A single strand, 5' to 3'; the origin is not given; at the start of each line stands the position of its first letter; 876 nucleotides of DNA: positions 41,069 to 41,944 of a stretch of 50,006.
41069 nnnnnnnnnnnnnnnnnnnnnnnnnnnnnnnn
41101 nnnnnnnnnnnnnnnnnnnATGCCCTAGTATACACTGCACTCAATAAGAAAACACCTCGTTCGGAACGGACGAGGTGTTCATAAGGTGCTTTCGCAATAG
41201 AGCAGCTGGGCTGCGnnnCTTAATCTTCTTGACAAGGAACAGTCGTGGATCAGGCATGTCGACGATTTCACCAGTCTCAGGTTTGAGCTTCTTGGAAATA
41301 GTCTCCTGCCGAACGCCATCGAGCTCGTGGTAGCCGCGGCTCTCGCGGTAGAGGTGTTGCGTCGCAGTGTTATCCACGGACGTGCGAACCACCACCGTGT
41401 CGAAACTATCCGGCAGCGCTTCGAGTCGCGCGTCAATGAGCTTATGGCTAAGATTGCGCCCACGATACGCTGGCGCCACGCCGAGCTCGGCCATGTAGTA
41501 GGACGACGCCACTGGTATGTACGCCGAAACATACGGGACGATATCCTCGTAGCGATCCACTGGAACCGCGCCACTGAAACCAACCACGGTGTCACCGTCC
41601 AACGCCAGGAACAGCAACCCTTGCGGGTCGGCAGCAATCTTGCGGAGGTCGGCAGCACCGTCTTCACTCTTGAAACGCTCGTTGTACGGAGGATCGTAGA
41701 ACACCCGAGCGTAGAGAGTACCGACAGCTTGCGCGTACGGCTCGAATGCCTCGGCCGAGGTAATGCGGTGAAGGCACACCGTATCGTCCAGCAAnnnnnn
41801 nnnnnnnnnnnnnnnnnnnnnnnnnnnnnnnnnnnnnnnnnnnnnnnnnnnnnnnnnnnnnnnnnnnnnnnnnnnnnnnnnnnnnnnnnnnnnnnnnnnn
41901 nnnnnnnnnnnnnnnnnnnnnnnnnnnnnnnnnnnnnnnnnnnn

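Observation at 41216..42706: Covalent fusion of a CntK/DapF-fold racemase with a GNAT acyltransferase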

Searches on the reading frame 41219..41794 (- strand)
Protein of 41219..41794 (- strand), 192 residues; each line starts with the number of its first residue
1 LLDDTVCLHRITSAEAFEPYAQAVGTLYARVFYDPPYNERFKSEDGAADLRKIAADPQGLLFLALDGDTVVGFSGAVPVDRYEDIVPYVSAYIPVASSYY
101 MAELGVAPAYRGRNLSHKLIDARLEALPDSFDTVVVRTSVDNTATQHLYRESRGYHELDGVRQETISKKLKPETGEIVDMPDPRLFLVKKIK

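Call 44: search_solved_structures(query=window:41219-41794:-, max_evalue=10, show_alignments=2)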
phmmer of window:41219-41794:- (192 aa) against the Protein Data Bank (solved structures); distinct sequences matched with E-value up to 10: 3.
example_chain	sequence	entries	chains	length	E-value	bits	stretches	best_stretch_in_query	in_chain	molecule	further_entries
6yga_A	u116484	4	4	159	0.012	18.9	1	98-155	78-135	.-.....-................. 30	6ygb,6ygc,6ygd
7l1k_A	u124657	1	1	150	0.012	18.9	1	99-150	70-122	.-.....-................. 30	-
3owc_A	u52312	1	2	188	0.2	14.9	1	101-163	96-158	Probable acetyltransferase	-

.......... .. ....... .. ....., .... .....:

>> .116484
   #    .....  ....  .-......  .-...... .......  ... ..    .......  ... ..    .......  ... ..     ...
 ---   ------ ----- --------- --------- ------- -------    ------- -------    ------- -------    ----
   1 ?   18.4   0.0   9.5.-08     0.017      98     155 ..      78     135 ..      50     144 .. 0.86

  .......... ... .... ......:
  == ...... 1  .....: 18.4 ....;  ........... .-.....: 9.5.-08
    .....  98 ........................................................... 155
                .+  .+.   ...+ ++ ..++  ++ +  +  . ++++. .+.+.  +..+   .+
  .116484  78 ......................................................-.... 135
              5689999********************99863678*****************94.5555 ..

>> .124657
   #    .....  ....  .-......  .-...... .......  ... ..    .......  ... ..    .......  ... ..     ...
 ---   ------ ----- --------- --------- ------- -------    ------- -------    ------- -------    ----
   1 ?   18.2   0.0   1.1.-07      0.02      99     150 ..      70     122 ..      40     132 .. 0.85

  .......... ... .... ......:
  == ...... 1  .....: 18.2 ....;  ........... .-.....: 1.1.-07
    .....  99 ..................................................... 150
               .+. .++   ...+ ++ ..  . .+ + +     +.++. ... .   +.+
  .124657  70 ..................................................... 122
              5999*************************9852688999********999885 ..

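Call 51: predict_structure(alignment_id=A2)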
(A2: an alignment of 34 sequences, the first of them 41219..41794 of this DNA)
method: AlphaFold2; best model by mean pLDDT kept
length: 192 residues; sequences in the alignment: 34
mean_pLDDT: 95.7   pTM: 0.90
mean pLDDT of the five models: 95.7, 95.7, 95.3, 95.2, 95.1
residues with pLDDT >= 90: 181; 70-90: 8; 50-70: 2; < 50: 1
segments of 3 or more residues with pLDDT < 50: none
pLDDT, mean of each block of 10 residues (from residue 1): 81 98 98 92 97 98 98 98 96 98 96 96 97 98 96 97 95 92 98 90
secondary structure, 60 per line:
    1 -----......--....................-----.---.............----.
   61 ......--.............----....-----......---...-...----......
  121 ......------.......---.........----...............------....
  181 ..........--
elements in order: E6-11 H14-33 H43-55 E60-66 E69-78 H86-89 E98-100 E104-106 H115-126 E133-139 H143-151 E156-170 E177-190

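Call 53: fold_search(model_id=the predicted structure, library=pdb)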
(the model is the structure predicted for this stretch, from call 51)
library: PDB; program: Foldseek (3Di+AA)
matches with E <= 10: 1436; with E <= 0.001: 657
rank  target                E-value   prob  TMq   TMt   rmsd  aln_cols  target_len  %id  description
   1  1tiq_A                9.8e-11  1.00  0.67  0.73   4.4       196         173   12  Crystal Structure of an Acetyltransferase (PaiA) in complex with CoA and DTT from Bacillus subtilis, Northeast Structu (released 2004-07-13)
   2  1tiq_B                1.2e-09  1.00  0.64  0.72   4.9       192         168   11  Crystal Structure of an Acetyltransferase (PaiA) in complex with CoA and DTT from Bacillus subtilis, Northeast Structu (released 2004-07-13)
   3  8iyo_A                1.3e-09  1.00  0.58  0.67   5.7       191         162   15  Crystal structure of a protein acetyltransferase, HP0935, acetyl-CoA bound form (released 2024-04-10)
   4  8osp_A                1.9e-09  1.00  0.67  0.73   4.1       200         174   11  GCN5-related N-Acetyltransferase from Lactobacillus curiae (released 2023-07-05)
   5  1ghe_B                2.4e-09  1.00  0.66  0.73   4.1       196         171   17  CRYSTAL STRUCTURE OF TABTOXIN RESISTANCE PROTEIN COMPLEXED WITH AN ACYL COENZYME A (released 2003-01-14)
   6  1ghe_A                2.6e-09  1.00  0.64  0.72   4.5       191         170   17  CRYSTAL STRUCTURE OF TABTOXIN RESISTANCE PROTEIN COMPLEXED WITH AN ACYL COENZYME A (released 2003-01-14)
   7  5icw_D                2.6e-09  1.00  0.63  0.68   5.2       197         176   14  Crystal structure of human NatF (hNaa60) homodimer bound to Coenzyme A (released 2016-06-22)
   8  5icv_A                2.9e-09  1.00  0.62  0.65   4.9       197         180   12  Crystal structure of human NatF (hNaa60) bound to a bisubstrate analogue (released 2016-06-22)
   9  8iyo_B                3.1e-09  1.00  0.57  0.66   5.7       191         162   14  Crystal structure of a protein acetyltransferase, HP0935, acetyl-CoA bound form (released 2024-04-10)
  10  2r7h_B                3.8e-09  1.00  0.56  0.66   6.1       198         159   16  CRYSTAL STRUCTURE OF A putative acetyltransferase of the GNAT family (DDE_3044) FROM DESULFOVIBRIO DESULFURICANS SUBSP (released 2007-09-25)
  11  8iyo_D                4.3e-09  1.00  0.59  0.67   5.8       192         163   14  Crystal structure of a protein acetyltransferase, HP0935, acetyl-CoA bound form (released 2024-04-10)
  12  4hnw_B                4.6e-09  1.00  0.55  0.56   5.7       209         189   15  The NatA Acetyltransferase Complex Bound To Inositol Hexakisphosphate (released 2014-03-26)
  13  5hgz                  5.3e-09  1.00  0.64  0.59   4.9       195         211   13  Crystal structure of human Naa60 in complex with acetyl-CoA (released 2016-09-14)
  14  4ua3_A                6.4e-09  1.00  0.60  0.62   6.4       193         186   12  Crystal structure of selenomethionine labeled SpNatD (released 2015-01-28)
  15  4e2a_B                6.8e-09  1.00  0.57  0.63   6.2       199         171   16  Crystal Structure of the Putative acetyltransferase from Streptococcus mutans (released 2013-03-13)
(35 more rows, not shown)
